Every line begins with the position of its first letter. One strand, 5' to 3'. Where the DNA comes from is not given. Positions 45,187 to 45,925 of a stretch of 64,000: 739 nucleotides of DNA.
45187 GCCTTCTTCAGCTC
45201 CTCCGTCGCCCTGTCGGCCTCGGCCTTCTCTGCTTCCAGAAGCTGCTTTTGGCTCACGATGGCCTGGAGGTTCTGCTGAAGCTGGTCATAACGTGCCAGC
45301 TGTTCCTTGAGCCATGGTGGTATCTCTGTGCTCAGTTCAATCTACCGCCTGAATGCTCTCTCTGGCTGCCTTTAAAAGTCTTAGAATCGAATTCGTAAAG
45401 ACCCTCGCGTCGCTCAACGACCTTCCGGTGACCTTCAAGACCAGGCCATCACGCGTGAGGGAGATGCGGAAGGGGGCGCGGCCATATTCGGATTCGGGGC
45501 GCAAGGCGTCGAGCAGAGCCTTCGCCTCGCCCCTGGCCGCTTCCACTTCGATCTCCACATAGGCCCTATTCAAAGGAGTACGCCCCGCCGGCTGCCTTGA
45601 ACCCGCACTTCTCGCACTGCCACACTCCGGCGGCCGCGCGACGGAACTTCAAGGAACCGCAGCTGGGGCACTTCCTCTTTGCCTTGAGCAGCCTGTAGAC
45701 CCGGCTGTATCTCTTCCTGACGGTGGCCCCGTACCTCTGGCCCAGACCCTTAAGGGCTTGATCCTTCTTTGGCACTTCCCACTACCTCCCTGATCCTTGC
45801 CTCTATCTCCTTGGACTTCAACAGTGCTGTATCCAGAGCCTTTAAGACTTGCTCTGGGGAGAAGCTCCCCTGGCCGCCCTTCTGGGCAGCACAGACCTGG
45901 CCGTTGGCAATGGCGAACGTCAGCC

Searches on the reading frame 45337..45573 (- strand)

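Call 86: search_protein_families(library=pfam, proteins=[window:45337-45573:-], max_evalue=0.001)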
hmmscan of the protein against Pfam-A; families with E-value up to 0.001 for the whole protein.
window:45337-45573:- (78 aa): 1 family
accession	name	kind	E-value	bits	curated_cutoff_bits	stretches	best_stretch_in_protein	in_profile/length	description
PF09341.15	Pcc1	-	1e-07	32.7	20.9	1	7-75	5-75/75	Transcription factor Pcc1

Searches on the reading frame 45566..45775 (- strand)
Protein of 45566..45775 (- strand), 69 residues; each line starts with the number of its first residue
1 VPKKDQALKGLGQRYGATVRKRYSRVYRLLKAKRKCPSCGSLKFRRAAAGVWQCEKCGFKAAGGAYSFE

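Call 86: search_protein_families(library=pfam, proteins=[window:45566-45775:-], max_evalue=0.001)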
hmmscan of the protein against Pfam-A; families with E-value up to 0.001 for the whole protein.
window:45566-45775:- (69 aa): 3 families
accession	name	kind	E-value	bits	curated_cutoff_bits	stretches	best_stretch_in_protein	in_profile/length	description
PF01780.25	Ribosomal_L37ae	-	2.3e-17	63.3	21.9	1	12-68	12-68/85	Ribosomal L37ae protein family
PF12760.12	Zn_ribbon_IS1595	-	1e-05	25.9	25.4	1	32-58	17-44/46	Transposase zinc-ribbon domain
PF11781.13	Zn_ribbon_RRN7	-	0.0009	19.3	27.1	0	35-60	6-30/32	Zinc-finger of RNA-polymerase I-specific TFIIB, Rrn7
